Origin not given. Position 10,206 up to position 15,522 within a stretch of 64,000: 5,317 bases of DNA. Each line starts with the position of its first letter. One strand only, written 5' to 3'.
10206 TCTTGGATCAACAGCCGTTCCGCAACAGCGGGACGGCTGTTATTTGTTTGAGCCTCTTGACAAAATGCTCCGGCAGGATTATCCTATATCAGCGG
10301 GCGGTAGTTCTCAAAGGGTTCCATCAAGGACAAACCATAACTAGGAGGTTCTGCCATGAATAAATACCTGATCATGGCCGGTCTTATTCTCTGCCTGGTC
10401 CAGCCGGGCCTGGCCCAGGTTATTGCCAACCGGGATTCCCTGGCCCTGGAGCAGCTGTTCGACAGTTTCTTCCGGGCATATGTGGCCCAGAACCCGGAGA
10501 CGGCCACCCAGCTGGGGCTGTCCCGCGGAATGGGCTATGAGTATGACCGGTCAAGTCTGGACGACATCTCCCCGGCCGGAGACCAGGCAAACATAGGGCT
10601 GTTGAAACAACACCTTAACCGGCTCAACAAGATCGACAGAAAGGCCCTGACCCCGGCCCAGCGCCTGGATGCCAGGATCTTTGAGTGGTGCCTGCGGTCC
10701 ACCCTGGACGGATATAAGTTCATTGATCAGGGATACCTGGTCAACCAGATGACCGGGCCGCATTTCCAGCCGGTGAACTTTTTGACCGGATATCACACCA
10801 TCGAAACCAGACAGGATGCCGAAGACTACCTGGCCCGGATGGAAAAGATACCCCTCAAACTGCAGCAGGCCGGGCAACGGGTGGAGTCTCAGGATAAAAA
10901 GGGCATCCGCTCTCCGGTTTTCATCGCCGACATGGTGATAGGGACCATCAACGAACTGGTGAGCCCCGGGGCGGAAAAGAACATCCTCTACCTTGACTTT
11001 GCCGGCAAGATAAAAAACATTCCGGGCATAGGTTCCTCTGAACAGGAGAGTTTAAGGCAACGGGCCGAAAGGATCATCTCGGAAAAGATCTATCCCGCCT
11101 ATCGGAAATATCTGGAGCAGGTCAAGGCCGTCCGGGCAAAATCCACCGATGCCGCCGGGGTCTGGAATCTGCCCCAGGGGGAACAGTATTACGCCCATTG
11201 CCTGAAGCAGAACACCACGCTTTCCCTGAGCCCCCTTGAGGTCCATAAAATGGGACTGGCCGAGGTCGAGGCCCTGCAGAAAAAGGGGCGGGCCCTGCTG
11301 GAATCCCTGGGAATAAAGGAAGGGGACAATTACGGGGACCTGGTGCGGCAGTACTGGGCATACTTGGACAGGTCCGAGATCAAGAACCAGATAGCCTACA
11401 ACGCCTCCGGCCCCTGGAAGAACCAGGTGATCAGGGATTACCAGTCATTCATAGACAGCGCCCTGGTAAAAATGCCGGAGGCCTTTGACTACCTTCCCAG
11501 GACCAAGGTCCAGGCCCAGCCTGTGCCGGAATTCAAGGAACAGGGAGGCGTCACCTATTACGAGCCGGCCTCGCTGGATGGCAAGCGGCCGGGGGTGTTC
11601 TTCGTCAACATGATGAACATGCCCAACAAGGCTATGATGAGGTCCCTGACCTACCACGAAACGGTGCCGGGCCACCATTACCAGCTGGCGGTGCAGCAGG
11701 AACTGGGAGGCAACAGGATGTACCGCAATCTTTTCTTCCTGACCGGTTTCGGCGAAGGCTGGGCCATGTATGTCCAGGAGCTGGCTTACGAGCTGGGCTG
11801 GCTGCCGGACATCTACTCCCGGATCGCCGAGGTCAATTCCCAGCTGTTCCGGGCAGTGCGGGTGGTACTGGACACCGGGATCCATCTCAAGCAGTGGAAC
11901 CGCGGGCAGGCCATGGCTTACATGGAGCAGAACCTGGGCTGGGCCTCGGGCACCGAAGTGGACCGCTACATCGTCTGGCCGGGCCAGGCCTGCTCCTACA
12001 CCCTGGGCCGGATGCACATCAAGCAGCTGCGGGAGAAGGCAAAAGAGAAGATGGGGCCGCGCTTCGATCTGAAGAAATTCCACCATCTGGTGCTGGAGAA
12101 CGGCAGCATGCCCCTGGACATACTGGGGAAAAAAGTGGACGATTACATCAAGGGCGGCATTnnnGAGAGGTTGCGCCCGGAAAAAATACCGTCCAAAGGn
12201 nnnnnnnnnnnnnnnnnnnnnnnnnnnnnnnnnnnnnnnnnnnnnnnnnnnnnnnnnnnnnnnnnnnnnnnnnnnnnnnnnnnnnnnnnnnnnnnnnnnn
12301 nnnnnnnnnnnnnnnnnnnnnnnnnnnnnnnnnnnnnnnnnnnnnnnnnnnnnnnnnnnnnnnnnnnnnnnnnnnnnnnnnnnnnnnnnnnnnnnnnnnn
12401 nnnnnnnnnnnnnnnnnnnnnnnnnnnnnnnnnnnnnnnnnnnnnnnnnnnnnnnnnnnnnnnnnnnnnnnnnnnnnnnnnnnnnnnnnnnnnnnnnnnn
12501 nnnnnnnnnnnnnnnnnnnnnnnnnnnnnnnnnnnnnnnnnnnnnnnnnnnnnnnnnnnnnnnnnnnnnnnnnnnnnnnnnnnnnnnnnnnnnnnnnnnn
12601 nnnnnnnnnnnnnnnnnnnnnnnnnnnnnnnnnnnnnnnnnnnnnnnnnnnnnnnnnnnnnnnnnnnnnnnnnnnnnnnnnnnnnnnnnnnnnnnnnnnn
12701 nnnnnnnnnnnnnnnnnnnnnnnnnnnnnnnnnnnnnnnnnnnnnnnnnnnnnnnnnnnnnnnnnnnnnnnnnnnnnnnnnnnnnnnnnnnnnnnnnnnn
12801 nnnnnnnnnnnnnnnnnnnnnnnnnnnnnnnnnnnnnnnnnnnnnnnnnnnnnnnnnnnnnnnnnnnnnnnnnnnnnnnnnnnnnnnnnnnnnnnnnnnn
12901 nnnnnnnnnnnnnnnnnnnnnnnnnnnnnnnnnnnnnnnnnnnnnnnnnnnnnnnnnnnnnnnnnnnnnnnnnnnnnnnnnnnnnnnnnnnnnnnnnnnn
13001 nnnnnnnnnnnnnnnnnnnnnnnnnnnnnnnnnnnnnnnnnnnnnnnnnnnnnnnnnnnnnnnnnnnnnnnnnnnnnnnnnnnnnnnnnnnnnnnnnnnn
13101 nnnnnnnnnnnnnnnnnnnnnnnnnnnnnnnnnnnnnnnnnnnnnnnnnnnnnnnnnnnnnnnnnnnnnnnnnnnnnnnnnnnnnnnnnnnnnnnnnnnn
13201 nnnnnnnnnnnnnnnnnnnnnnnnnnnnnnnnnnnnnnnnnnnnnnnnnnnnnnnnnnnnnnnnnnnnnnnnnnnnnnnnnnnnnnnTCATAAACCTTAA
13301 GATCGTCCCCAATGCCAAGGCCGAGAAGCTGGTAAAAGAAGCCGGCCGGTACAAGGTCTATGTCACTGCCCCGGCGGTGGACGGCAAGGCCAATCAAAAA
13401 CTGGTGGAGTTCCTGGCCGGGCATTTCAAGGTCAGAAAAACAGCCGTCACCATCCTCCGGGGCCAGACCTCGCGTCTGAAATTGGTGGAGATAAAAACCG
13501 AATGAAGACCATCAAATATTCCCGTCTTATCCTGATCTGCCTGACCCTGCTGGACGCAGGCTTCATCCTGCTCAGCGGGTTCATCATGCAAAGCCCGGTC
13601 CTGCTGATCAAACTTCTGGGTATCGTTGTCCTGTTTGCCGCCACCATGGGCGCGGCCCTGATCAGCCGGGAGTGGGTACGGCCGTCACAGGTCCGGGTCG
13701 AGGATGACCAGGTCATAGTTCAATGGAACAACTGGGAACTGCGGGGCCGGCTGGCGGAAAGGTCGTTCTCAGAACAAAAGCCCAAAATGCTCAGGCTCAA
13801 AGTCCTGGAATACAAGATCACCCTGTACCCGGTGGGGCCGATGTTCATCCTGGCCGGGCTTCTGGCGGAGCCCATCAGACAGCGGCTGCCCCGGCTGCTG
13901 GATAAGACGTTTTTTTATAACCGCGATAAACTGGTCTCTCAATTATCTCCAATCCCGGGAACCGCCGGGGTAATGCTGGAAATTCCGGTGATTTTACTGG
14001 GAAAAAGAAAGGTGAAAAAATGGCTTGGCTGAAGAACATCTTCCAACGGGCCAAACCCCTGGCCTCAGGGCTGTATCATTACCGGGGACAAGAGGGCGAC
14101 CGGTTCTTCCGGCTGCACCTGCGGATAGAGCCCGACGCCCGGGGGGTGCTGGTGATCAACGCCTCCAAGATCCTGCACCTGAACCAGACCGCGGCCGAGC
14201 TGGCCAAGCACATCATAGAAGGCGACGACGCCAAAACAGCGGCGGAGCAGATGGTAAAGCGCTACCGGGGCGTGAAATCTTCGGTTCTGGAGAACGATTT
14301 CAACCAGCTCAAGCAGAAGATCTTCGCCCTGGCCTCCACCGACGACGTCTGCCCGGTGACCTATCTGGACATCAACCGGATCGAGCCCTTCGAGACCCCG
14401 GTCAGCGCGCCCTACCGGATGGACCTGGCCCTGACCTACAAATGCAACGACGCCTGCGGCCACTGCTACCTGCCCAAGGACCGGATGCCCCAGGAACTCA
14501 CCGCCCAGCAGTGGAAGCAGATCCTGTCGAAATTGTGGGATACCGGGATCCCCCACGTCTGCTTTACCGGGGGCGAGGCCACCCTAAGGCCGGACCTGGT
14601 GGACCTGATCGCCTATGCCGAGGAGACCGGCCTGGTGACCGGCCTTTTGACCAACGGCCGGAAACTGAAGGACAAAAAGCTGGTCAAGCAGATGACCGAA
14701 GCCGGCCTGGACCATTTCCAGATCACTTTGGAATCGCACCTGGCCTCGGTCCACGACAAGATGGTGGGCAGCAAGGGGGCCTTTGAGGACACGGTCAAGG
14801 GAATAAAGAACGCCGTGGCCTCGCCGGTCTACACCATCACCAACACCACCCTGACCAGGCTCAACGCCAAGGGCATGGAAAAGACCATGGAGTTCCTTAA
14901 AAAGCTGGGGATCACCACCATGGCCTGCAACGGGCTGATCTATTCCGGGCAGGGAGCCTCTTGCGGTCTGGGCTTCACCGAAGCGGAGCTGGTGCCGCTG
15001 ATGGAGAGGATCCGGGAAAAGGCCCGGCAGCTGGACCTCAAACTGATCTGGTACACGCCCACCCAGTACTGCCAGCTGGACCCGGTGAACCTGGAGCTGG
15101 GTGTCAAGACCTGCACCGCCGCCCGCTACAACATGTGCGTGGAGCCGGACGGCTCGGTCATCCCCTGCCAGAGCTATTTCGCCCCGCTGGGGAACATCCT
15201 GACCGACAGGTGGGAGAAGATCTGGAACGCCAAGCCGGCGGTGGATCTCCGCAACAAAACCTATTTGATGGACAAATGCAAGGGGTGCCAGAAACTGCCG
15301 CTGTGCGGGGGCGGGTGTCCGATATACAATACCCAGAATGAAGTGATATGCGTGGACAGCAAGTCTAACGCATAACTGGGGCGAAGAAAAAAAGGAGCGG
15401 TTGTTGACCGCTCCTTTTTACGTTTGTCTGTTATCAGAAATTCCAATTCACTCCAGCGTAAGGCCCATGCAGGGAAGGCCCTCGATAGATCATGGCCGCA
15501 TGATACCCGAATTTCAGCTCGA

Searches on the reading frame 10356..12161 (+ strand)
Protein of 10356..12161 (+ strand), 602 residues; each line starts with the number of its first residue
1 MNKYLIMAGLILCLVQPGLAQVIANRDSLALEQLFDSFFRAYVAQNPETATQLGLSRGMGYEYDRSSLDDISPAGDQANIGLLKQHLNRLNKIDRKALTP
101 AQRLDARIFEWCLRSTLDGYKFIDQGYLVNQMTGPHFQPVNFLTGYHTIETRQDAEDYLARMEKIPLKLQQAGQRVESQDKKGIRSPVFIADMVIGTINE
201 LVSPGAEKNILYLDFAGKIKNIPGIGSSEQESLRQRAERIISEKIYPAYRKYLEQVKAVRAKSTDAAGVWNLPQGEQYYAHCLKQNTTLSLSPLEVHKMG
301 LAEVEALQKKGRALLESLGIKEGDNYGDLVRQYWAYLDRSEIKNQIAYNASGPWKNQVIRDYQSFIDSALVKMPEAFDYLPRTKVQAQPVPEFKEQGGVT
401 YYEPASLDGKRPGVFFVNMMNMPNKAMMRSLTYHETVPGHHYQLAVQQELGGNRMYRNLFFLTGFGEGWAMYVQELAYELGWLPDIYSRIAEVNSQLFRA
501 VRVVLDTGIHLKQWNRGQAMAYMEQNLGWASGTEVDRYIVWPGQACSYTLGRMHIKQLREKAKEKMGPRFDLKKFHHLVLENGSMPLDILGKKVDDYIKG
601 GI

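Call 100: search_protein_families(library=pfam, max_evalue=0.00001, proteins=[window:10356-12161:+])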
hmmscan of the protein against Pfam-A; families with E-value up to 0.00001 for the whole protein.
window:10356-12161:+ (602 aa): 1 family
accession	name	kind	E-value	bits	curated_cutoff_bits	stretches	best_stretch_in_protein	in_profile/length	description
PF05960.17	DUF885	-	6.8e-142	475.2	32.4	1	47-594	1-532/532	Bacterial protein of unknown function (DUF885)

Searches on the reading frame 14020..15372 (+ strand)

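Call 100: search_protein_families(library=pfam, max_evalue=0.00001, proteins=[window:14020-15372:+])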
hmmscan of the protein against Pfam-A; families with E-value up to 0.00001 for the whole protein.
window:14020-15372:+ (451 aa): 2 families
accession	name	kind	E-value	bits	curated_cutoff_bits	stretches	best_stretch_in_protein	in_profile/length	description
PF04055.27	Radical_SAM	-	4.2e-23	82.8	29.5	1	138-293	3-166/166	Radical SAM superfamily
PF13186.11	SPASM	-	7.1e-11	42.7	21.5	1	365-424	1-67/67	Iron-sulfur cluster-binding domain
